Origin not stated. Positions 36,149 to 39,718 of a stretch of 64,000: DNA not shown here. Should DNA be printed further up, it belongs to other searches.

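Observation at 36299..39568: GDP-mannose 4,6-dehydratase homolog split by two inteins with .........-like endonuclease motifs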

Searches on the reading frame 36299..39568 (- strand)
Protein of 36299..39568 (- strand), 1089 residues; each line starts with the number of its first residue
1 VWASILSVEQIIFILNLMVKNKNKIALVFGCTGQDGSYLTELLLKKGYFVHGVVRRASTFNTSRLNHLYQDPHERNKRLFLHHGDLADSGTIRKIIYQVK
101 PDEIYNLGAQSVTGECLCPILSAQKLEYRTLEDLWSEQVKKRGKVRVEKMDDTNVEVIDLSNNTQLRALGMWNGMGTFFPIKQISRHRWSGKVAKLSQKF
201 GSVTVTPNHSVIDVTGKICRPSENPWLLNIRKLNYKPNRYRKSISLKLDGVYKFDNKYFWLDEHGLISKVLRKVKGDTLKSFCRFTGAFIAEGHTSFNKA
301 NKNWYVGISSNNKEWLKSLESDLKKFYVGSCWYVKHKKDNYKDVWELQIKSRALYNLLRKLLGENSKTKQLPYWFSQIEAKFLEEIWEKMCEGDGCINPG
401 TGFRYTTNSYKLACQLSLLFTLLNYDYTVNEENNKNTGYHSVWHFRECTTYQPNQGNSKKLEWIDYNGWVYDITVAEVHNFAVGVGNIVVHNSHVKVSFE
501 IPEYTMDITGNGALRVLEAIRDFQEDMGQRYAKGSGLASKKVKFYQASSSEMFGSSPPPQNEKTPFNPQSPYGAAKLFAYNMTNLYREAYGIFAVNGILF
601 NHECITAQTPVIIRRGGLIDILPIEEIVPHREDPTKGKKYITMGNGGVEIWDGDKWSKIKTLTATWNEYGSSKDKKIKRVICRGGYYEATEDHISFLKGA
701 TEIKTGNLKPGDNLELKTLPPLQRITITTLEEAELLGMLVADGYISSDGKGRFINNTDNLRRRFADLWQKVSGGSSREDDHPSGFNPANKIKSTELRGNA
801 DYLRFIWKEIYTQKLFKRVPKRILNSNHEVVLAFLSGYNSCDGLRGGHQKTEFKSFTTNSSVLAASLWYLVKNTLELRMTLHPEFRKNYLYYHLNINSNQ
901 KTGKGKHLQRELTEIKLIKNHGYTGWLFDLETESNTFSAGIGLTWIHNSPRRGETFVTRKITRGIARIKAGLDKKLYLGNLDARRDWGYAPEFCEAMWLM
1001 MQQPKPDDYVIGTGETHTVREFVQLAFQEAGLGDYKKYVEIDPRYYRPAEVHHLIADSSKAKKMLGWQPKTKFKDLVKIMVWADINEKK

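Call 3: search_protein_families(library=pfam, proteins=[window:36299-39568:-], max_evalue=0.1)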
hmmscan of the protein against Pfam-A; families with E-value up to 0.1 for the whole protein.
window:36299-39568:- (1089 aa): 6 families
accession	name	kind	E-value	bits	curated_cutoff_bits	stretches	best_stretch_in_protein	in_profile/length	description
PF16363.11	GDP_Man_Dehyd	-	2e-124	415.8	27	3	933-1080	169-332/332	GDP-mannose 4,6 dehydratase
PF01370.27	Epimerase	-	2.2e-56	191.4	20.9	3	487-603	66-173/240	NAD dependent epimerase/dehydratase family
PF14528.11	LAGLIDADG_3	-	1.1e-16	61.3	22.5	2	286-359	8-79/82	LAGLIDADG-like domain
PF14890.11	Intein_splicing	-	1.5e-09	38.3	35.8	1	459-492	124-155/155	Intein splicing domain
PF05368.20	NmrA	-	0.0048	17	27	1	24-99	3-70/298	NmrA-like family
PF04321.23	RmlD_sub_bind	-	0.044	13.3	27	0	27-109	4-60/287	RmlD substrate binding domain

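Call 4: search_solved_structures(query=window:36299-39568:-, max_evalue=0.01, show_alignments=2)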
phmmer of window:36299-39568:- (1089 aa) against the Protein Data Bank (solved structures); distinct sequences matched with E-value up to 0.01: 40.
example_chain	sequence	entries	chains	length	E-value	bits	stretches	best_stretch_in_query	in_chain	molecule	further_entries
1n7g_A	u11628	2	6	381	3e-116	393.1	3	947-1086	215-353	GDP-D-mannose-4,6-dehydratase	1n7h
7kf3_A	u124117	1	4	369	2.3e-99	337.2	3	947-1085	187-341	GDP-mannose 4,6-dehydratase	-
5uzh_A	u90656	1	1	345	2.1e-96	327.4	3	947-1085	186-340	NafoA.00085.b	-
1db3_A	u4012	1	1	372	3.3e-96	326.7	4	24-111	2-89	GDP-MANNOSE 4,6-DEHYDRATASE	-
6gpk_A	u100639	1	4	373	3.4e-93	316.7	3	947-1086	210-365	GDP-mannose 4,6 dehydratase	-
5in4_A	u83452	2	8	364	3.4e-93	316.7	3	947-1086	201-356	GDP-mannose 4,6 dehydratase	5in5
6gpj_A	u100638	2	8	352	5.2e-93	316.1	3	947-1086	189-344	GDP-mannose 4,6 dehydratase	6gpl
1t2a_A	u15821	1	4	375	6.4e-93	315.8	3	947-1086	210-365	GDP-mannose 4,6 dehydratase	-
6q94_B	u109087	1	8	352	1.5e-92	314.6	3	947-1086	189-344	GDP-mannose 4,6 dehydratase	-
2z1m_A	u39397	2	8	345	2e-81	277.8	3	947-1086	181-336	GDP-D-mannose dehydratase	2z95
1rpn_A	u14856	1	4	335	3.9e-79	270.1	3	947-1086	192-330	GDP-mannose 4,6-dehydratase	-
7us5_A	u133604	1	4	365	1.4e-14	56.3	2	23-112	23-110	GDP-D-GLYCERO-D-MANNO-HEPTOSE 4,6-DEHYDRATASE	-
2pk3_A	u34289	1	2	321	6.8e-14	54.1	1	944-1073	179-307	GDP-6-deoxy-D-lyxo-4-hexulose reductase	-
2p5u_A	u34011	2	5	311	1.1e-06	30.3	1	978-1080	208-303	UDP-glucose 4-epimerase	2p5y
4zrm_A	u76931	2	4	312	5e-06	28.1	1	978-1081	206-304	UDP-glucose 4-epimerase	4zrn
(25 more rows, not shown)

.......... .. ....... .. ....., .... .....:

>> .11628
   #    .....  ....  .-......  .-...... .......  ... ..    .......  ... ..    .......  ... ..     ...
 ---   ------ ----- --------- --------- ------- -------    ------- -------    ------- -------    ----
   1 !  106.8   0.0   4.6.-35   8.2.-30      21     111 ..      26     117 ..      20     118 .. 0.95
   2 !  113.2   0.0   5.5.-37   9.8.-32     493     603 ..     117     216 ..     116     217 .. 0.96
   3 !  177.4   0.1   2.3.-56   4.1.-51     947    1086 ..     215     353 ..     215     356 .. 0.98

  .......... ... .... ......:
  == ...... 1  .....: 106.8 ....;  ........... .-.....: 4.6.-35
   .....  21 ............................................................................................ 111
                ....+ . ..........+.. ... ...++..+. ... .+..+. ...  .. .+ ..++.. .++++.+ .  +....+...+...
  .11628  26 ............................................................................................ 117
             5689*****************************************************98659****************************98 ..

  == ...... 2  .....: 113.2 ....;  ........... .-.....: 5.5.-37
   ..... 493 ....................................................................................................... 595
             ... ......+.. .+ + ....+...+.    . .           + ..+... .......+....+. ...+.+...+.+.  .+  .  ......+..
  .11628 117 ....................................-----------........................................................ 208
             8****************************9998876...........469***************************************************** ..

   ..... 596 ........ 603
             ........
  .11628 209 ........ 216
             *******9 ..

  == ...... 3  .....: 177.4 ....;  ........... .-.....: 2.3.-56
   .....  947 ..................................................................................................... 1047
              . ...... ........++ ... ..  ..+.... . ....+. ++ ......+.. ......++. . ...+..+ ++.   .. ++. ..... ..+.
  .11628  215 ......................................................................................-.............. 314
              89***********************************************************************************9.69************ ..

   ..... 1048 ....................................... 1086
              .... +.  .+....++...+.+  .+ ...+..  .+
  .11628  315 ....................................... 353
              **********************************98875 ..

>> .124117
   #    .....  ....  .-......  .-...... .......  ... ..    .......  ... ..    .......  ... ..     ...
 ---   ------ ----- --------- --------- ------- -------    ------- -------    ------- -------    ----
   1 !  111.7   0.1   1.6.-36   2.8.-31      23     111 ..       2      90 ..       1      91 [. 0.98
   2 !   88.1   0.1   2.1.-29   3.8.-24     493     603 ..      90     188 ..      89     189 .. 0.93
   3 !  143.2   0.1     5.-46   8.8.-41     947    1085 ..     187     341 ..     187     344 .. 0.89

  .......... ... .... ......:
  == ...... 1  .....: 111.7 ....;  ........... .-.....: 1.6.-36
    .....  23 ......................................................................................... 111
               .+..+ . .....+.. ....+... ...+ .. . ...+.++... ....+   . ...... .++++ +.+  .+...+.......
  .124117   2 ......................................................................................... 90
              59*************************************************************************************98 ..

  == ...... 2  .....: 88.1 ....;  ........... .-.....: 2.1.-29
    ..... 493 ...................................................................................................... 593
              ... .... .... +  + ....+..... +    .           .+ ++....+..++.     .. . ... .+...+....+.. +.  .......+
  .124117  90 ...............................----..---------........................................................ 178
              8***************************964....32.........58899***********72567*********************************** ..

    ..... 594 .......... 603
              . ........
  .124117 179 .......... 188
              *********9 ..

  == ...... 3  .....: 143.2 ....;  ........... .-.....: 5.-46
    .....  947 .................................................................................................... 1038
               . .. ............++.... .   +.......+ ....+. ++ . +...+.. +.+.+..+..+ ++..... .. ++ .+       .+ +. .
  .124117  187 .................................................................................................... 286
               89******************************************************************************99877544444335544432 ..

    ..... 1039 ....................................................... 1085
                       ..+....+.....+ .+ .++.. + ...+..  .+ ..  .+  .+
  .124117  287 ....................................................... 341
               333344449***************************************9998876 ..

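Call 7: search_protein_families(library=ncbifam, proteins=[window:36299-39568:-], max_evalue=1)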
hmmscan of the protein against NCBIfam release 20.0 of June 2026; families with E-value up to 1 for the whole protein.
window:36299-39568:- (1089 aa): 19 families
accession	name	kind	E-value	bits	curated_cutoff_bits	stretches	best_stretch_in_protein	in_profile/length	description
TIGR01472.1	gmd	equivalog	9.6e-139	462.3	415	3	933-1086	171-340/342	GDP-mannose 4,6-dehydratase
TIGR01181.1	dTDP_gluc_dehyt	equivalog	7.5e-20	71.2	365.1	2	956-1082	187-310/321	dTDP-glucose 4,6-dehydratase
TIGR04180.1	EDH_00030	hypoth_equivalog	1.3e-16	60.6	475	3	965-1071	190-296/297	NAD-dependent 4,6-dehydratase LegB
TIGR01179.1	galE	equivalog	1.2e-11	44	262.3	3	995-1078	240-319/332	UDP-glucose 4-epimerase GalE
TIGR02622.1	CDP_4_6_dhtase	equivalog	1.9e-11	43.7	278.45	2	23-112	4-89/352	CDP-glucose 4,6-dehydratase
NF011491.0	PRK14898.1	equivalog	1.7e-10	39.6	783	2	154-435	114-390/860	DNA-directed RNA polymerase subunit A''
NF003157.0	PRK04132.1-2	equivalog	4.4e-09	34.8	1103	1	603-898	49-330/864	replication factor C small subunit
TIGR01443.1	intein_Cterm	domain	2.2e-06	27.7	15.6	1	469-493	1-24/24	intein C-terminal splicing region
NF007490.0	PRK10084.1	subfamily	4.8e-06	25.8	649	1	492-595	83-190/361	dTDP-glucose 4,6-dehydratase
TIGR01445.1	intein_Nterm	domain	4.9e-05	24.2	24.5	1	604-693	1-79/83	intein N-terminal splicing region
NF007582.0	PRK10217.1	equivalog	6e-05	22.3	698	1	491-593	83-181/355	dTDP-glucose 4,6-dehydratase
NF011287.0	PRK14698.1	equivalog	0.0002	19.5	1238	1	731-900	392-552/1017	V-type ATP synthase subunit A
NF003159.0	PRK04132.1-4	equivalog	0.00033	18.8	999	1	703-772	154-221/852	replication factor C small subunit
NF011418.0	PRK14845.1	equivalog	0.00037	18.4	756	1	459-493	444-475/1049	translation initiation factor IF-2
TIGR02197.1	heptose_epim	equivalog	0.0017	17.6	274.6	0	982-1078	211-307/316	ADP-glyceromanno-heptose 6-epimerase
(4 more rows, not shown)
